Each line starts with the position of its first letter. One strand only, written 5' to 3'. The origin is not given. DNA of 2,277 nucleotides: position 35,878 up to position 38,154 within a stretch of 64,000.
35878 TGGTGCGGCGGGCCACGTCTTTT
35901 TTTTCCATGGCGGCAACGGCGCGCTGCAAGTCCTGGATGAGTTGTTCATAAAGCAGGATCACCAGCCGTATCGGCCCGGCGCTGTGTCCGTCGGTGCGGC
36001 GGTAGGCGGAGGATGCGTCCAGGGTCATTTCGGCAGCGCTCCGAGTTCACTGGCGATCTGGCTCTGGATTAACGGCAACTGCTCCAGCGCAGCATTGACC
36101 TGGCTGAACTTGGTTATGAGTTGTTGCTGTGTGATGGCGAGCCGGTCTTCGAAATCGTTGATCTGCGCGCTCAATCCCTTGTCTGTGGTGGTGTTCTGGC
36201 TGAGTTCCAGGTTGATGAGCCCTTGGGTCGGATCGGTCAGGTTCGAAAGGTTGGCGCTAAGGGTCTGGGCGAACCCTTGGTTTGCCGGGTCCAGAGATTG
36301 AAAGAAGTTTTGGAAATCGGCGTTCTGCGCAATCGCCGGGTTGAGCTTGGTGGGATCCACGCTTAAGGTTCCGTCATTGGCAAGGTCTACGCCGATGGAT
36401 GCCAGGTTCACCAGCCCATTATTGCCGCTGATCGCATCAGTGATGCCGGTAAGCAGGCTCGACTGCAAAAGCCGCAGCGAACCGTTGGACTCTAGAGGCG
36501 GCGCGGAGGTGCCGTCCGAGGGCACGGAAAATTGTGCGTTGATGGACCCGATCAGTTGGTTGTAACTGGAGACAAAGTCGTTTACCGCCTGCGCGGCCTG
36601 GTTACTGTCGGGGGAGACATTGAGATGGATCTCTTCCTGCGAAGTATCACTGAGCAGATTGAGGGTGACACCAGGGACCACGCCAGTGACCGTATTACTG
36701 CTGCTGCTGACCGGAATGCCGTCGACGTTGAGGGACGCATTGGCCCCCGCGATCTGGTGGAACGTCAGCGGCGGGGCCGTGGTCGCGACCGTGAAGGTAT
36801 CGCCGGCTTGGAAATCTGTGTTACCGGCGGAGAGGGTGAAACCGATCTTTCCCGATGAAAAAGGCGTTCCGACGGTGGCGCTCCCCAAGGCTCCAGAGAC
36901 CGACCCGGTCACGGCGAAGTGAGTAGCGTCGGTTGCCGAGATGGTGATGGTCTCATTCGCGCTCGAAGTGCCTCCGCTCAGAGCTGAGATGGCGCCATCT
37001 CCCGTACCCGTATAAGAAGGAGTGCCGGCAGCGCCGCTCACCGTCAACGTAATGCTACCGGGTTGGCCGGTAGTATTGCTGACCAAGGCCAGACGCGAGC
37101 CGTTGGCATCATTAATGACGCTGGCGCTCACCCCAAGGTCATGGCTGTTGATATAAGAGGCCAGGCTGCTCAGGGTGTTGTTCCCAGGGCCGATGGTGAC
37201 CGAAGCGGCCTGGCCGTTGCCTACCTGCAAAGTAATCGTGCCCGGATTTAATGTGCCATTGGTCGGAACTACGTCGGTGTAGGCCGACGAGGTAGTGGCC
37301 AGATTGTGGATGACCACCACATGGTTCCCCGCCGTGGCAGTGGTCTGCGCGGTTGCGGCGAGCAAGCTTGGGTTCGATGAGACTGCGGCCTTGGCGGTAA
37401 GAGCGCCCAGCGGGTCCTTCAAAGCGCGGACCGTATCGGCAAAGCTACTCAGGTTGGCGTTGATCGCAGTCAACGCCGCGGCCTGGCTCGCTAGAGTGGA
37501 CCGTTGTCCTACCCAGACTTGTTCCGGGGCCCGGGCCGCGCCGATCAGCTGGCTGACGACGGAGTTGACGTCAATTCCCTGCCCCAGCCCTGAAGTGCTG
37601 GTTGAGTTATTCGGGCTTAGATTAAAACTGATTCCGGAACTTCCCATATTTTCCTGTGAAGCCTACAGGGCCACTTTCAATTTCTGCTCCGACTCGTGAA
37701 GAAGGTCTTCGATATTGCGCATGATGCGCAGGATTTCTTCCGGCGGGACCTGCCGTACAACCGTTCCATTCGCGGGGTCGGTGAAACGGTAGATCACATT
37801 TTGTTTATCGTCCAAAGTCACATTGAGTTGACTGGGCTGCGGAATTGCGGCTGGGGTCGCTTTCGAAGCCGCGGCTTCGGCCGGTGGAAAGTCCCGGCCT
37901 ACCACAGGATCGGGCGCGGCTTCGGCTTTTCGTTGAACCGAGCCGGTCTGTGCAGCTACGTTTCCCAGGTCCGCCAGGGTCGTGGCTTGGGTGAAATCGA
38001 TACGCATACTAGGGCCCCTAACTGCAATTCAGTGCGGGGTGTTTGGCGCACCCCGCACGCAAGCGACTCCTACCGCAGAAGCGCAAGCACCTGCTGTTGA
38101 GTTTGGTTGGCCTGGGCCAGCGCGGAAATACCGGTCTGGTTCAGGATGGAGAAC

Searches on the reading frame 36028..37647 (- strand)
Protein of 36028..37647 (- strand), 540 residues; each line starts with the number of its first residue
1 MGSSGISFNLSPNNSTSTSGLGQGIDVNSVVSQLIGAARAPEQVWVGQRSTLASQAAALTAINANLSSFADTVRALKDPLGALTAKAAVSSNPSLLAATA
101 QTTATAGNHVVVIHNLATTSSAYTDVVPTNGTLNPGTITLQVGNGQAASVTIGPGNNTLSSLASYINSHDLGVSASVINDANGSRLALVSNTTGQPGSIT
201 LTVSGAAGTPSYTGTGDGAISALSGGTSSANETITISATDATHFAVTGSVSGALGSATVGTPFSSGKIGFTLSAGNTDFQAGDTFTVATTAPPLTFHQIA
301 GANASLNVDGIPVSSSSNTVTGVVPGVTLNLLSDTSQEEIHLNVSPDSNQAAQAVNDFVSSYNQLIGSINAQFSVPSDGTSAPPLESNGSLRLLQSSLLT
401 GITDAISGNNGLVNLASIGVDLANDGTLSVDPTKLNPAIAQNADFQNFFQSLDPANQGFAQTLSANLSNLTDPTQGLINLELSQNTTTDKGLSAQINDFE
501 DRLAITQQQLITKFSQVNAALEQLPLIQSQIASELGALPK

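Call 7: search_protein_families(library=pfam, proteins=[window:36028-37647:-], max_evalue=1)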
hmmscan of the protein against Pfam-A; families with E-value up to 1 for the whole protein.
window:36028-37647:- (540 aa): 5 families
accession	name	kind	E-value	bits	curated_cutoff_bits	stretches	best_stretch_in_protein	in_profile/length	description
PF07195.17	FliD_C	-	3.6e-41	141.6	25.4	1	301-524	1-234/236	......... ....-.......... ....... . C-terminus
PF02465.23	FliD_N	-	6.8e-17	62.3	24.8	1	24-119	2-96/97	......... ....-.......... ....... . N-terminus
PF23607.1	WZC_N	-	0.016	16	27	1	220-288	40-108/110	Tyrosine-protein kinase Wzc, N-terminal domain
PF07426.16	Dynactin_p22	-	0.14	12.4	25.2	1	338-374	128-164/168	Dynactin subunit p22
PF07889.17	DUF1664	-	0.23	11.9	34.6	0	492-537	46-91/124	Protein of unknown function (DUF1664)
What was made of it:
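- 36025..37647 (-): fliD, filament cap protein, 540 aa. Pfam finds FliD_N and FliD_C (call 7).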

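Call 8: search_protein_families(library=ncbifam, proteins=[window:36028-37647:-], max_evalue=1)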
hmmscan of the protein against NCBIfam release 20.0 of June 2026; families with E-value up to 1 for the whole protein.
window:36028-37647:- (540 aa): 9 families
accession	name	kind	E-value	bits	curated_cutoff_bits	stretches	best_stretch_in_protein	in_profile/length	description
NF005955.1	PRK08032.1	equivalog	7e-38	130.8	387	2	297-529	219-458/465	flagellar filament capping protein FliD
NF005188.0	PRK06664.1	equivalog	1e-34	119.9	469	3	302-372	391-460/661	flagellar hook-associated protein FliD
NF005833.0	PRK07737.1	equivalog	1.8e-29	103.2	444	3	17-204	4-199/501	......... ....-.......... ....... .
NF006435.1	PRK08724.1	equivalog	3.1e-27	95.6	580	2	19-210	6-197/672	flagellar filament capping protein FliD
NF005281.0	PRK06798.1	equivalog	6.7e-22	78.1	375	2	297-530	210-426/440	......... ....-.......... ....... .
NF009400.1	PRK12765.1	equivalog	1.4e-19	70.1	448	1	55-451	47-398/596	flagellar filament capping protein FliD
NF006282.1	PRK08453.1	equivalog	1.2e-13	50.4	500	1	302-450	434-584/673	flagellar filament capping protein FliD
TIGR01965.1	VCBS_repeat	domain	0.0025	18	15.5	1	180-260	10-87/99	VCBS domain-containing protein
TIGR00928.1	purB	equivalog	0.23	10.2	326.2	1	24-77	197-250/436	adenylosuccinate lyase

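Call 17: search_solved_structures(query=window:36028-37647:-, show_alignments=3, max_evalue=0.001)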
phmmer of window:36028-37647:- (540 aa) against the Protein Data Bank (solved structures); distinct sequences matched with E-value up to 0.001: 13.
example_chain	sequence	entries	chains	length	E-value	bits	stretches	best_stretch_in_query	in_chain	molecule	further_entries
5fhy_A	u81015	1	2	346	8.3e-28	100.8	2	290-472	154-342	B-type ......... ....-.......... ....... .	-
5h5v_A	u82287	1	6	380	7.4e-19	71.3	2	299-478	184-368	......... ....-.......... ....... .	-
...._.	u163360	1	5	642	4.8e-12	48.9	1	296-452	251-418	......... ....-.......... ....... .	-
9u4r_AC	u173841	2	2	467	1e-11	47.7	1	299-536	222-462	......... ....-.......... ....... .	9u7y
9m6i_A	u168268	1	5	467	1.1e-11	47.7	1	298-536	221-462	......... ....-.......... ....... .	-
9gnz_R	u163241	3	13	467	1.6e-11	47.1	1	298-536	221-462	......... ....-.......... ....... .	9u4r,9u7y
9m68_A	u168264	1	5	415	2.4e-11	46.5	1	299-460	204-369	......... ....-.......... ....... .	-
9m6h_A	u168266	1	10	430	5e-11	45.5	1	299-519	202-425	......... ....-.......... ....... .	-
6sih_A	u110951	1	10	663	3.8e-10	42.6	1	296-499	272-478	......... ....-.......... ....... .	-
5h5w_A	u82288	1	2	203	3.1e-09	39.6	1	84-218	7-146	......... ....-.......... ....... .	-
6kty_A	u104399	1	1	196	9.5e-06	28.1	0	301-345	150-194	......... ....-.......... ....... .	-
5h5t_A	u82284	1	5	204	1.1e-05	27.8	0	298-335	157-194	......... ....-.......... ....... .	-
5xlj_A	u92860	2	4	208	3.7e-05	26.1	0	86-204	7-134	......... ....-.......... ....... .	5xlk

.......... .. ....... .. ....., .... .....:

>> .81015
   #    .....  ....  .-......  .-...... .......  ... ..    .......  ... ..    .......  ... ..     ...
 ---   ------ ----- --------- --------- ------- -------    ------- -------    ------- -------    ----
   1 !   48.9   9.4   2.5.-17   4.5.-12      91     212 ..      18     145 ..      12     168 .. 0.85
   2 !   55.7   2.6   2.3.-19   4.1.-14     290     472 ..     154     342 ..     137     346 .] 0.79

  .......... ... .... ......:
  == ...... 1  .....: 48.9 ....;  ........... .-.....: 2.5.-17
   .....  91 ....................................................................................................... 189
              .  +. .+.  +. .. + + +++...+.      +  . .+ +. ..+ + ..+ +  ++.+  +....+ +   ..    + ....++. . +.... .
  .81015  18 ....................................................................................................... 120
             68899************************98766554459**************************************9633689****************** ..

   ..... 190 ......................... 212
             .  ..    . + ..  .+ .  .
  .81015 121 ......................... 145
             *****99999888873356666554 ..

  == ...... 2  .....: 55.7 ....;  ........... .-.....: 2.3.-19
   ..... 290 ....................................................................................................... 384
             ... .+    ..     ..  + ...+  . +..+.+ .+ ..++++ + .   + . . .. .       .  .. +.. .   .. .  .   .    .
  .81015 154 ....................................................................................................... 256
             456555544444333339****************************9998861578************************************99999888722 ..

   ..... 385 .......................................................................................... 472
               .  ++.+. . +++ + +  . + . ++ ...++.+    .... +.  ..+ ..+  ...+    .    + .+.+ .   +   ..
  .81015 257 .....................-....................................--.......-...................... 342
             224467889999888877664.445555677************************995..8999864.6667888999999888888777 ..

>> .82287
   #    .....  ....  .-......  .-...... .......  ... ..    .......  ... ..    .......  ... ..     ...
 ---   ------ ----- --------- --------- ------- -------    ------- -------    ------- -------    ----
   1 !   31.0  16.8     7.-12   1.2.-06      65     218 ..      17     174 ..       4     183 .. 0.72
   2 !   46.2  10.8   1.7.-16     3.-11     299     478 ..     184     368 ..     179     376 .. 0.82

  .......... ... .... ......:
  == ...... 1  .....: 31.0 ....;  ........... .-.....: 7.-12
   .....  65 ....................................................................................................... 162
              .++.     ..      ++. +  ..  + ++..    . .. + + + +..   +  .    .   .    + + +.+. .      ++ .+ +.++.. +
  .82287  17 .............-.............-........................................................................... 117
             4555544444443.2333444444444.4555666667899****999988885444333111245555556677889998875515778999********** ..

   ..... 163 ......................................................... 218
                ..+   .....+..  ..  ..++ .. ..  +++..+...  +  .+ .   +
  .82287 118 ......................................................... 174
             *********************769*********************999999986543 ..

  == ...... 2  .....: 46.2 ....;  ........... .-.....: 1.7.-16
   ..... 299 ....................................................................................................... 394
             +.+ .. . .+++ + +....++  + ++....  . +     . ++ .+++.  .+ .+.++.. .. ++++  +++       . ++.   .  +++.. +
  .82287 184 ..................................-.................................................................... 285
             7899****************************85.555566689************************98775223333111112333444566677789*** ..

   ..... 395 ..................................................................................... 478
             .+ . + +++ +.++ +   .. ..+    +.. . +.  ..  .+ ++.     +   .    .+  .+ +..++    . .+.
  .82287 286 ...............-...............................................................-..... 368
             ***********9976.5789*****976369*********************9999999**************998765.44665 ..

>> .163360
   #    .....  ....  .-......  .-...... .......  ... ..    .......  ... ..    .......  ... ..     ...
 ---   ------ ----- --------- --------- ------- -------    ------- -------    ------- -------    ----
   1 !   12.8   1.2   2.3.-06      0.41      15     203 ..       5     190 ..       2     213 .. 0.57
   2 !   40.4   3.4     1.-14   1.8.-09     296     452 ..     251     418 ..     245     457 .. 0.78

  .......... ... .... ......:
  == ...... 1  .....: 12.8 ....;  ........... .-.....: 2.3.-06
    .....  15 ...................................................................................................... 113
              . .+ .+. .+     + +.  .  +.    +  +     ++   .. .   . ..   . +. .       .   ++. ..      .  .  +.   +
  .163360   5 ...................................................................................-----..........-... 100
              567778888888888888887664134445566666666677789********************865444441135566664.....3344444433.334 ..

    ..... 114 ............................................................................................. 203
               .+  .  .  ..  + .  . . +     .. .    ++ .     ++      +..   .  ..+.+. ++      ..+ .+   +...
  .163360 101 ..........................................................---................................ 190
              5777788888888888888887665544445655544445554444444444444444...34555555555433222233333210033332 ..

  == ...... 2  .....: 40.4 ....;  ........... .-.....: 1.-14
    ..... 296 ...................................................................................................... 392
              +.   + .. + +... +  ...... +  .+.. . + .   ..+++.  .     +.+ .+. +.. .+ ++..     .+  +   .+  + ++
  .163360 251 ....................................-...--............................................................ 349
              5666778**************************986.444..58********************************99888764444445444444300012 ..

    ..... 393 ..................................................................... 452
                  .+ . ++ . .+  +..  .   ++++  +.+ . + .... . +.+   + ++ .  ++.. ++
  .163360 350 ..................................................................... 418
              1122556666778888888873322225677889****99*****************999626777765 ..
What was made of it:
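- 36025..37647 (-): PDB sequence hits are P. aeruginosa and E. coli FliD (call 17).
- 36775..37041 (-): Module copy in FliD (aa ~203-291), inserted between the end of the D3 region and the start of the FliD_C region. P. aeruginosa and E. coli FliD have only ~8-10 residues at this site (call 17).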

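Call 49: find_homologous_proteins(query=window:36028-37647:-, max_evalue=1e-20)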
Query window:36028-37647:- (540 aa): 1789 proteins with E <= 1e-20 among 8000 candidates; the best 120 are listed.
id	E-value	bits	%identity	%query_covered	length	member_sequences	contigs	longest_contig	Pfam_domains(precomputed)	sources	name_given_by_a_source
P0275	0.0e+0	1098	100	100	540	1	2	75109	PF07195.18,PF02465.24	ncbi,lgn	-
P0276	6.8e-253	858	79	98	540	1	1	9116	PF07195.18,PF02465.24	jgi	jgi:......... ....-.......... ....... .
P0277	2.7e-250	849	78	100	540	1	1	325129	PF07195.18,PF02465.24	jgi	jgi:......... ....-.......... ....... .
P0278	2.3e-246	836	78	100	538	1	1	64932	PF07195.18,PF02465.24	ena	-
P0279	1.3e-207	709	65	100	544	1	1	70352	PF07195.18,PF02465.24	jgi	jgi:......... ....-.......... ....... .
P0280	1.6e-199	682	65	96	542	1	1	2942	PF07195.18,PF02465.24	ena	-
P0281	1.4e-197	676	62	100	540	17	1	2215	PF07195.18,PF07196.19,PF02465.24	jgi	-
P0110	3.4e-197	674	62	100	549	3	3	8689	PF07195.18,PF02465.24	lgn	-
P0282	2.3e-191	655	62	99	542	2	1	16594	PF07195.18,PF02465.24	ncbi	-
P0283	5.2e-167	575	56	100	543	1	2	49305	PF07195.18,PF02465.24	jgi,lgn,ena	-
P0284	4.4e-166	572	56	100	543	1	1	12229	PF07195.18,PF02465.24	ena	-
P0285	5.6e-165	568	55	100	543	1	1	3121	PF07195.18,PF02465.24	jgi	-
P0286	2.3e-164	566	57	100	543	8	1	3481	PF07195.18,PF02465.24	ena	-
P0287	3.9e-152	526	53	100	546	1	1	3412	PF07195.18,PF02465.24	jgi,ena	-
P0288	4.8e-149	515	54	94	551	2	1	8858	PF07195.18,PF07196.19,PF02465.24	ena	-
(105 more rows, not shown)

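Call 52: find_encoding_contigs(protein=P0278, flank=2000, max_places=2)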
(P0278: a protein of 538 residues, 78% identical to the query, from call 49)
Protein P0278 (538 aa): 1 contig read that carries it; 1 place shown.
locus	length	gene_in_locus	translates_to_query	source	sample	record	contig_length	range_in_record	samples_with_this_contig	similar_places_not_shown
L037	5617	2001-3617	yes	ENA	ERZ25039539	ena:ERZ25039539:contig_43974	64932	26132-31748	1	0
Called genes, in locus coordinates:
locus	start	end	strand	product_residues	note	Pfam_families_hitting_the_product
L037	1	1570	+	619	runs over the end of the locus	PF00669:Flagellin_N, PF00700:Flagellin_C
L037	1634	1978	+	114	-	PF03646:FlaG (weak)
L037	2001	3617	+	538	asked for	PF02465:FliD_N, PF07195:FliD_C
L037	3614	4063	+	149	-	PF02561:FliS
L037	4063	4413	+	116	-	-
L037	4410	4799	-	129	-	PF00515:TPR_1 (faint), PF07719:TPR_2 (faint), PF14559:TPR_19 (faint)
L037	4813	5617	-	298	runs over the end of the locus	PF00669:Flagellin_N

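Call 67: list_cluster_members(proteins=[P0275, P0155, P0078, P0083])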
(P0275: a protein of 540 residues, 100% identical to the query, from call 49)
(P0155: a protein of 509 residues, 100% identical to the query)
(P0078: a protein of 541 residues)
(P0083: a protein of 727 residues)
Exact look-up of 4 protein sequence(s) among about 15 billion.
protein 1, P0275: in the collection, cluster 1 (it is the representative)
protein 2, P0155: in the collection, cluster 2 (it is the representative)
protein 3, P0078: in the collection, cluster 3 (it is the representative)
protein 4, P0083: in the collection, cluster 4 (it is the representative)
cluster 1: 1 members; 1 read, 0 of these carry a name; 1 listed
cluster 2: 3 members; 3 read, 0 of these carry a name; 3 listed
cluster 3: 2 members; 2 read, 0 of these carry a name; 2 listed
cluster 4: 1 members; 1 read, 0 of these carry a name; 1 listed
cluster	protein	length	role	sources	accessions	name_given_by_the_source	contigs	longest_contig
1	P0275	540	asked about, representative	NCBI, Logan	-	-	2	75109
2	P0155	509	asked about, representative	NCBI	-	-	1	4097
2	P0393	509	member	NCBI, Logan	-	-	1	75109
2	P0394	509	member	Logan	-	-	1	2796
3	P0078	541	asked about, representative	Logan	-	-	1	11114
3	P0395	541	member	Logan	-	-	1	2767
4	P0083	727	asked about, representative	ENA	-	-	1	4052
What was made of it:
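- Tried and rejected: Cluster look-ups gave no organism names (call 67).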

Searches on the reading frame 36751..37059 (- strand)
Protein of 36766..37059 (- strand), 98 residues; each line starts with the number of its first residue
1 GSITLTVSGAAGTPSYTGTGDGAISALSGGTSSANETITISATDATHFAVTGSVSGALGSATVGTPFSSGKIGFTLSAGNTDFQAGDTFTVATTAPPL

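Call 7: search_protein_families(library=pfam, proteins=[window:36766-37059:-], max_evalue=1)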
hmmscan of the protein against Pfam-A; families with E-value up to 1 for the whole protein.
window:36766-37059:- (98 aa): 1 family
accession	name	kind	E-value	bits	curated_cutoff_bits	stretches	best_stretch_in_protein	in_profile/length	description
PF23607.1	WZC_N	-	0.00094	20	27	1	23-92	39-108/110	Tyrosine-protein kinase Wzc, N-terminal domain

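Call 8: search_protein_families(library=ncbifam, proteins=[window:36766-37059:-], max_evalue=1)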
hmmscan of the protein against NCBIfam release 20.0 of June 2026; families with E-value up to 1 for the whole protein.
window:36766-37059:- (98 aa): 1 family
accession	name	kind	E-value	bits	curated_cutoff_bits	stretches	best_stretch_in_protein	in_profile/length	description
TIGR01965.1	VCBS_repeat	domain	0.027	14.7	15.5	1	8-65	32-88/99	VCBS domain-containing protein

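Call 19: search_protein_families(library=phrogs, proteins=[window:36751-37044:-], max_evalue=1)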
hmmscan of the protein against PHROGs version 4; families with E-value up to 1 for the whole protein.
window:36751-37044:- (98 aa): 1 family
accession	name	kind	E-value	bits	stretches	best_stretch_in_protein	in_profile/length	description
phrog_13406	-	unknown function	0.06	14.5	1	15-50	15-50/62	-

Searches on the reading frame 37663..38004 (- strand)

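Call 63: search_protein_families(library=pfam, proteins=[window:37663-38004:-], max_evalue=0.001)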
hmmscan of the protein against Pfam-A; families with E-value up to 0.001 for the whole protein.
window:37663-38004:- (113 aa): 1 family
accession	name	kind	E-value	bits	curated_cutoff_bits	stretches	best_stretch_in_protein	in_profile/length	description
PF03646.20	FlaG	-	2.5e-05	24.8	23.8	1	65-101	57-94/101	FlaG protein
